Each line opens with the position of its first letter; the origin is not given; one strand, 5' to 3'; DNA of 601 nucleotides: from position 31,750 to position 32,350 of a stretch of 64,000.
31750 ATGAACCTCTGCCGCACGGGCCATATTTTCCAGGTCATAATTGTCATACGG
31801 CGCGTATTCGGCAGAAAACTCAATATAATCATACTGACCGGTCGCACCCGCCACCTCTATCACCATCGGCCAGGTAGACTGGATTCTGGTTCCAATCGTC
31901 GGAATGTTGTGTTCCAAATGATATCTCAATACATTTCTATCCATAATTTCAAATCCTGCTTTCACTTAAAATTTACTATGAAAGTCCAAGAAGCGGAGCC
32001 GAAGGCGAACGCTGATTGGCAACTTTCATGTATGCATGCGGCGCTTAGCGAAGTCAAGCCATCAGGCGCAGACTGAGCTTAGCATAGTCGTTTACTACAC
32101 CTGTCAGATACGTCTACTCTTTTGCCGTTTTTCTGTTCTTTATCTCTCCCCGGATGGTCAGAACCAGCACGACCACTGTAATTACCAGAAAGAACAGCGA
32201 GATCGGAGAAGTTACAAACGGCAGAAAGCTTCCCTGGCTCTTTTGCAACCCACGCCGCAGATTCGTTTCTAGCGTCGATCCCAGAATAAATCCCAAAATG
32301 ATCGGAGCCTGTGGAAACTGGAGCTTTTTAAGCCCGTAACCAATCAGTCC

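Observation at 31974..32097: A ~125-nt two-hairpin intergenic repeat family whose paired positions co-vary between copies (copy 1)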

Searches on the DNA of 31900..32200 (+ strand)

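Call 8: search_rna_families(source=window, start=31900, end=32200, threshold=evalue, max_evalue=10, show_alignments=3)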
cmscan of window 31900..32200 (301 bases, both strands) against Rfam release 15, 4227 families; matches with E-value up to 10: 2.
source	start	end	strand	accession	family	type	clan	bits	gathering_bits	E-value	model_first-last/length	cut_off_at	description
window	32108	32194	-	RF00432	SNORA51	Gene; snRNA; snoRNA; HACA-box;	-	14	50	3.4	1-133/133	no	Small nucleolar RNA SNORA51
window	31900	31990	-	RF03077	RT-2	Gene; sRNA;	-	9.3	40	6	1-91/222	3'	RT-2 RNA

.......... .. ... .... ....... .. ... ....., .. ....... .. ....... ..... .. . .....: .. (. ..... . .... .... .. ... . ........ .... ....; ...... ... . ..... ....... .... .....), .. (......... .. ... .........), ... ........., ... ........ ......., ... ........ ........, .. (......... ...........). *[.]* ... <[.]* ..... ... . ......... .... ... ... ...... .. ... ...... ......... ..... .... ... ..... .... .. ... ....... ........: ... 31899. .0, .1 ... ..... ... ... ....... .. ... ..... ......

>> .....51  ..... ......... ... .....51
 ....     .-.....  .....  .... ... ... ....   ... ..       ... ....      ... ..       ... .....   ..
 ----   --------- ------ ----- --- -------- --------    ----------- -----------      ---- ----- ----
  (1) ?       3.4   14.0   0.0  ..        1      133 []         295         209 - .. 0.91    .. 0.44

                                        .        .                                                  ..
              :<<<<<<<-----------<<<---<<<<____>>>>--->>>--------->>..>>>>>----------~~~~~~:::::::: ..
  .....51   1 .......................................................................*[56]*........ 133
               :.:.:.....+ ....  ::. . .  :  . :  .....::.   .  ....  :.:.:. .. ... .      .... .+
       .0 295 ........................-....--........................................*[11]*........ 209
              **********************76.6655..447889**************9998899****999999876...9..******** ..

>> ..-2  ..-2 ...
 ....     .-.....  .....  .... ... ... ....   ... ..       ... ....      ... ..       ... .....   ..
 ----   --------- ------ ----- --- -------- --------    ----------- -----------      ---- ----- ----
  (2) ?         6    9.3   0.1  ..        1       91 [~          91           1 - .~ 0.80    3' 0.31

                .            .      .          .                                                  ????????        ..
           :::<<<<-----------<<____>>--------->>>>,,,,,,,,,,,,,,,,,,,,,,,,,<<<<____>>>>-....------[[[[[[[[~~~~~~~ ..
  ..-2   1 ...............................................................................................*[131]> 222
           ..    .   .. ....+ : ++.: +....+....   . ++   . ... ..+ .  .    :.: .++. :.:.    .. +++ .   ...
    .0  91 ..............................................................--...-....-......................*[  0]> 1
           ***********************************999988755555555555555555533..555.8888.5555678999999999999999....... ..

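Call 25: build_rna_model(alignment_id=A2)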
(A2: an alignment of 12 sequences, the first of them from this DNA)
Model R1 built from alignment A2 (12 sequences, 128 columns); structure: RNAalifold consensus.
model positions 122; base pairs 35; branch points 1; effective number of sequences 1.09; information 0.59 bits per position. Calibrated on 0.2 Mb of random sequence (short: E-values are rough).
structure used (alignment columns):
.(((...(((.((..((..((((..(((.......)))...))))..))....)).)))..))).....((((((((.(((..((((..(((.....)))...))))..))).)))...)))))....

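Call 26: search_dna_similar(query=window:31970-32100:+, collection=plasmids, mode=distant, max_evalue=0.01)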
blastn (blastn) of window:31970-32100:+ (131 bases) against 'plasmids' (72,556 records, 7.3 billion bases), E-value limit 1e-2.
No match.

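Call 27: search_dna_similar(query=window:31970-32100:+, collection=phages, mode=distant, max_evalue=0.01)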
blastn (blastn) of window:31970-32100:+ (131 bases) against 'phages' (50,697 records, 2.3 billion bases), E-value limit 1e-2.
No match.

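Call 28: search_with_rna_model(model_id=R1, sources=[window, L001, L002, L003, L004, L005, L006, L007, L008, L009, L010, L011, L012], max_evalue=10)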
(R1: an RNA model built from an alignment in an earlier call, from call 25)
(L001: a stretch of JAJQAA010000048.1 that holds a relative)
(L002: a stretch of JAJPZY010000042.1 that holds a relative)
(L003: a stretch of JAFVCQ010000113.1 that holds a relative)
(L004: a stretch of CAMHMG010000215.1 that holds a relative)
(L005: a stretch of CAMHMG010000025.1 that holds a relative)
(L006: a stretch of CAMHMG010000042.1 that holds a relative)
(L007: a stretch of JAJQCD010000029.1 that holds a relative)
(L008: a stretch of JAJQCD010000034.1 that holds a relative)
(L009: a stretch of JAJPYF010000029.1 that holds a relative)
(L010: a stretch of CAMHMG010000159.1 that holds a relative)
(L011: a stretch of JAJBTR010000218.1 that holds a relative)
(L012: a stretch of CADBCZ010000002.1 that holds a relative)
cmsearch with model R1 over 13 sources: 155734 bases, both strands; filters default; matches with E-value up to 10: 17.
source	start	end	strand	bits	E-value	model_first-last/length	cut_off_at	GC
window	31973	32095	+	140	7.4e-33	1-122/122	no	0.5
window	48901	49023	-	138.9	1.3e-32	1-122/122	no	0.51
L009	5955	6075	-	133.3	3.6e-31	1-122/122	no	0.5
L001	1021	1143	+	132.4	5.9e-31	1-122/122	no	0.49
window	56577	56699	+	131.8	8.5e-31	1-122/122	no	0.5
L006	5040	5162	+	129.4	3.4e-30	1-122/122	no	0.51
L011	5920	6041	-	123.2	1.3e-28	1-122/122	no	0.51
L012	2032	2154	-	122.7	1.6e-28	1-122/122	no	0.49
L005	2072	2196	-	120.3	6.6e-28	1-122/122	no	0.47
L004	4916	5040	-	117.6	3.2e-27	1-122/122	no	0.47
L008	2100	2207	-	111.2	1.3e-25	1-122/122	no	0.5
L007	6416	6523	-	110.7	1.8e-25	1-122/122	no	0.52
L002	7826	7996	-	99.1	1.5e-22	1-122/122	no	0.46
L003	6161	6279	-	74.2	2.9e-16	1-122/122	no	0.48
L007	35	164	-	73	5.5e-16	1-122/122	no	0.52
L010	6915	7013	-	72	9.9e-16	25-122/122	5'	0.53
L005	2197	2319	-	51.3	1.6e-10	1-122/122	no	0.41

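Call 41: search_with_rna_model(model_id=R1, sources=[L013, L014, L015, L016, L017, L018, L019, L020, L021, L022, L023], max_evalue=10)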
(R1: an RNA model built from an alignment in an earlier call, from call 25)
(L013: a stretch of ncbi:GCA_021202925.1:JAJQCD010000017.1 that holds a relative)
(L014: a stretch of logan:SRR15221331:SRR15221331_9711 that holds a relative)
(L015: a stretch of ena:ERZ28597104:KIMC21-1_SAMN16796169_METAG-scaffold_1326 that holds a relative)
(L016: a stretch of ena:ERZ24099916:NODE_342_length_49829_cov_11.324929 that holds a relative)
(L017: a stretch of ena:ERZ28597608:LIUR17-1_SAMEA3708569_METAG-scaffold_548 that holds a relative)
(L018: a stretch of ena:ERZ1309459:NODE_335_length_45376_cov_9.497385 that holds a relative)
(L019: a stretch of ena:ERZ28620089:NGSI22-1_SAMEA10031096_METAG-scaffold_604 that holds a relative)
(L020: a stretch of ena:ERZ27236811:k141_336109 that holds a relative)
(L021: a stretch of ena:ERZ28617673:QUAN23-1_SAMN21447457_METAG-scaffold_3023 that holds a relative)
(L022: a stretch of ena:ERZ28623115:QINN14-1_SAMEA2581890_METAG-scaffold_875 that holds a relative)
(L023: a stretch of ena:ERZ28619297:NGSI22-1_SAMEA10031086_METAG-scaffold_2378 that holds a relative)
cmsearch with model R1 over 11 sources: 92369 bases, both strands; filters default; matches with E-value up to 10: 0.
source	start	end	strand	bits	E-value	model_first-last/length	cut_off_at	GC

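Call 49: search_with_rna_model(model_id=R1, sources=[L024, L025], max_evalue=10, show_alignments=2)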
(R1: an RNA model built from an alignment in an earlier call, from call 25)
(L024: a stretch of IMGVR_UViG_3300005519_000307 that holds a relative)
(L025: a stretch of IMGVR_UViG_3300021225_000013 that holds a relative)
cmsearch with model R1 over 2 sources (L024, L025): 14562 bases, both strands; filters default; matches with E-value up to 10: 0.
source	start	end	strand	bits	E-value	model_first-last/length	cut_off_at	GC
